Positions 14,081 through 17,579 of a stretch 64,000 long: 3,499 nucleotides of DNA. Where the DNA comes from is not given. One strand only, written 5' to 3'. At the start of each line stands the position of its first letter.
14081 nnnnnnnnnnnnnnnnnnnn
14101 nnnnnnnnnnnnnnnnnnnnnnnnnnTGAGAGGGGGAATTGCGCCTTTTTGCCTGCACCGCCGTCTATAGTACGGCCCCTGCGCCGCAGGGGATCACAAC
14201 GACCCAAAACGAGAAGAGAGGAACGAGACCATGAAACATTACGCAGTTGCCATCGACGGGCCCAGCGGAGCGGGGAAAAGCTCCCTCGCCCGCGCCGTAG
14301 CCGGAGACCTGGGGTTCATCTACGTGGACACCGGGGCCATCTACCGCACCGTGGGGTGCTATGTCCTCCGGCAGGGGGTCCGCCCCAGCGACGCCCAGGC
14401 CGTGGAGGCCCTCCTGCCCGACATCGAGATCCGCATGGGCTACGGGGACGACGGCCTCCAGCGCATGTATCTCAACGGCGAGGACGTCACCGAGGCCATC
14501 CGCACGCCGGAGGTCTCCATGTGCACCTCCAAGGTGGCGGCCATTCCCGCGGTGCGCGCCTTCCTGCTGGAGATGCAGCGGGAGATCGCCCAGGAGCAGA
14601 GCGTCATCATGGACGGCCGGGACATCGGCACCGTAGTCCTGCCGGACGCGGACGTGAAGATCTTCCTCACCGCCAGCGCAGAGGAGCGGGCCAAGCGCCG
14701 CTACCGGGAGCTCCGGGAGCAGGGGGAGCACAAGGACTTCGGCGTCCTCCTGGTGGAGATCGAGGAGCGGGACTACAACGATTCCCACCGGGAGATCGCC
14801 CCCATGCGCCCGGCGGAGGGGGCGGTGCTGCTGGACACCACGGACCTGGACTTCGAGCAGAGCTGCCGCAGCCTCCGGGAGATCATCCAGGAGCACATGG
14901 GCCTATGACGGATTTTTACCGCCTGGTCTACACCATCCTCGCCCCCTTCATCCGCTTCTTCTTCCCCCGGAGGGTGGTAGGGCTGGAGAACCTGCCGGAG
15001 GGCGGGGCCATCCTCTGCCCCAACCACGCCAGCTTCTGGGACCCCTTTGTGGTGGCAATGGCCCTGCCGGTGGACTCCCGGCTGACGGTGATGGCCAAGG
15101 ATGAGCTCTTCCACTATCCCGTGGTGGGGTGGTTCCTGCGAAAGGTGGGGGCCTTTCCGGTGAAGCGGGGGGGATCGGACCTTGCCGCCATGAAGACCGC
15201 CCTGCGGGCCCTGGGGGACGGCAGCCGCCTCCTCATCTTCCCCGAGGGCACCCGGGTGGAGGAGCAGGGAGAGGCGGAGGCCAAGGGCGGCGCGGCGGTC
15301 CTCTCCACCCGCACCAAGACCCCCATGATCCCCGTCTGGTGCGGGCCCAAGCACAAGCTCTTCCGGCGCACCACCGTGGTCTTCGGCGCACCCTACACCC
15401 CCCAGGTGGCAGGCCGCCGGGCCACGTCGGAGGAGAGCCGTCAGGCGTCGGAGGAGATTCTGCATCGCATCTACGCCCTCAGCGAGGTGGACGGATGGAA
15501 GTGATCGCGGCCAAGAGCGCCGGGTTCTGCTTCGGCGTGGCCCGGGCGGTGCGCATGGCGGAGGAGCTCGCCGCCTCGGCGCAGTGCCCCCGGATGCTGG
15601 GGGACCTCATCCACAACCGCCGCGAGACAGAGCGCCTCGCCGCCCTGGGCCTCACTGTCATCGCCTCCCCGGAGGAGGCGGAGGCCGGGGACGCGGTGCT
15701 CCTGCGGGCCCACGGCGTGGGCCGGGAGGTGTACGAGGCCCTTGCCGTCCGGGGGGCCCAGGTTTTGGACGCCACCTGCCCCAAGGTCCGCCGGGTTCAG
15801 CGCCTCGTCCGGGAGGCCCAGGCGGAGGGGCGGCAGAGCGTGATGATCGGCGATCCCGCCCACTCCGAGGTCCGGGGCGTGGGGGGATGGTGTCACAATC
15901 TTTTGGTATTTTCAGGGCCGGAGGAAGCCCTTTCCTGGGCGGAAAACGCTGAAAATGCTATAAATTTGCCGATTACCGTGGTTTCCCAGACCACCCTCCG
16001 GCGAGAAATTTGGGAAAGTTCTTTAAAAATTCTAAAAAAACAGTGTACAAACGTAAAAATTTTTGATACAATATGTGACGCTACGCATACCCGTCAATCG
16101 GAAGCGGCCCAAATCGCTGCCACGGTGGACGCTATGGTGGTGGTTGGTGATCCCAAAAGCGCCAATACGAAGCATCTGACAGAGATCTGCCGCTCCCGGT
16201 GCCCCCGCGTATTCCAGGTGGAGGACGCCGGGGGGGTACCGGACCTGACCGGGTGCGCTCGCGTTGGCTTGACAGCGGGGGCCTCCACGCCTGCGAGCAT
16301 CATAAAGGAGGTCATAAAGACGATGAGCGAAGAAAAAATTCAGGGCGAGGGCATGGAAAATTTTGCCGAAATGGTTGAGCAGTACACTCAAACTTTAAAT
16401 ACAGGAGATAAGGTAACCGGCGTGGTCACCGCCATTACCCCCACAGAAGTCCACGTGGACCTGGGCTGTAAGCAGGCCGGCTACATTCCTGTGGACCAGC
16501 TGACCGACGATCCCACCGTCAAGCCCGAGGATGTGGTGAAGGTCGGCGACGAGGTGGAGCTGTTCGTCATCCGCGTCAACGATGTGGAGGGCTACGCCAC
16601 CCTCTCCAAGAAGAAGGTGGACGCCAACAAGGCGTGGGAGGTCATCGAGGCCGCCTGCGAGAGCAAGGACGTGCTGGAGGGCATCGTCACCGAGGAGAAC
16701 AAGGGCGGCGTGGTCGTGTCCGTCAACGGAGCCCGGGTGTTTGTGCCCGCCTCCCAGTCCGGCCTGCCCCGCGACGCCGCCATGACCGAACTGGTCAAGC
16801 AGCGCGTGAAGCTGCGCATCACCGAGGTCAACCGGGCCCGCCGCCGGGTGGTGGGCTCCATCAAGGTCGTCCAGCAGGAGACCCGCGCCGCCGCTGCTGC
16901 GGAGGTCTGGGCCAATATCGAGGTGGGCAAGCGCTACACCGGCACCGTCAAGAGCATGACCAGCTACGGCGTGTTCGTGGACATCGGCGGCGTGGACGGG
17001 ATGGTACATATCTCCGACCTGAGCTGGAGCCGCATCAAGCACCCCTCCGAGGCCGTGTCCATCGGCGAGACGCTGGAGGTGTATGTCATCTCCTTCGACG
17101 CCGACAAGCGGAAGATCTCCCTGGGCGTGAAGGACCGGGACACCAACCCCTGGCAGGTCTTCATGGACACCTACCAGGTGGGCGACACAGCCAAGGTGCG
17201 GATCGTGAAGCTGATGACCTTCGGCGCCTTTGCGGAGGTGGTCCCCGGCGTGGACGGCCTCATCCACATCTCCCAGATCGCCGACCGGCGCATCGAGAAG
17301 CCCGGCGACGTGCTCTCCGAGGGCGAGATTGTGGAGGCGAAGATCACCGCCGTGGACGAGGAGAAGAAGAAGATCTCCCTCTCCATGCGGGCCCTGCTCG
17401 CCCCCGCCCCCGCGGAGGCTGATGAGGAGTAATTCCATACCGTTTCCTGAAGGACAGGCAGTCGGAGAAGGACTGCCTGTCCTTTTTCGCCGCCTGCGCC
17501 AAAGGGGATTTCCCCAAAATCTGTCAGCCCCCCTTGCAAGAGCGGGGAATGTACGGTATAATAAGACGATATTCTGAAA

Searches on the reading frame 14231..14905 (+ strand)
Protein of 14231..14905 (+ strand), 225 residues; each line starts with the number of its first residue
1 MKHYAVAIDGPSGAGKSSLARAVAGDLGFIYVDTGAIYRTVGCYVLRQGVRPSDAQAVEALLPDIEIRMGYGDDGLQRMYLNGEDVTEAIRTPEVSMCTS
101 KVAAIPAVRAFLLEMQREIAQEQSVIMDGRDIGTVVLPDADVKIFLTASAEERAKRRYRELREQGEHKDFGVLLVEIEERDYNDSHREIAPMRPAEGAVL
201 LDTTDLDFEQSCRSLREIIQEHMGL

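Call 9: search_protein_families(library=pfam, proteins=[window:14231-14905:+], max_evalue=0.001)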
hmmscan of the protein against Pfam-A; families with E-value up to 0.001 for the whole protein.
window:14231-14905:+ (225 aa): 5 families
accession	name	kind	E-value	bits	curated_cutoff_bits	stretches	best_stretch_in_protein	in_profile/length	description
PF02224.24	Cytidylate_kin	-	8.9e-72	241.6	26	1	6-220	1-210/211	Cytidylate kinase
PF13189.12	Cytidylate_kin2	-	1.8e-08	35.2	28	1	6-161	2-131/176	Cytidylate kinase-like family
PF13238.12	AAA_18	-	9.4e-06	26.5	29.4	1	6-167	1-116/128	AAA domain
PF00005.33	ABC_tran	-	0.00068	20.7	25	0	6-27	14-35/137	ABC transporter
PF13207.12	AAA_17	-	0.00088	20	27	0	10-39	2-31/136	AAA domain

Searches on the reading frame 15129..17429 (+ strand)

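Call 9: search_protein_families(library=pfam, proteins=[window:15129-17429:+], max_evalue=0.001)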
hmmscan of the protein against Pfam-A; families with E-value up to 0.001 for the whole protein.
window:15129-17429:+ (767 aa): 5 families
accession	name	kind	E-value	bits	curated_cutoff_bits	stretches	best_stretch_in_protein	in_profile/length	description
PF02401.23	LYTB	-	2.1e-83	280.1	24.5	1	125-399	1-266/267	LytB protein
PF00575.29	S1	-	5e-64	213.1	22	4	598-668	3-74/74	S1 RNA binding domain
PF23459.1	S1_RRP5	-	3.3e-15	56.8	27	1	600-665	4-70/72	RRP5 S1 domain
PF24685.1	OB_RRP5_4th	-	4.2e-06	27.1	31.5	0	448-496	36-84/92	RRP5 OB-fold domain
PF21710.3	Spt6_S1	-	0.00038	21.1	27.5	0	681-754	13-87/91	Spt6, S1/OB domain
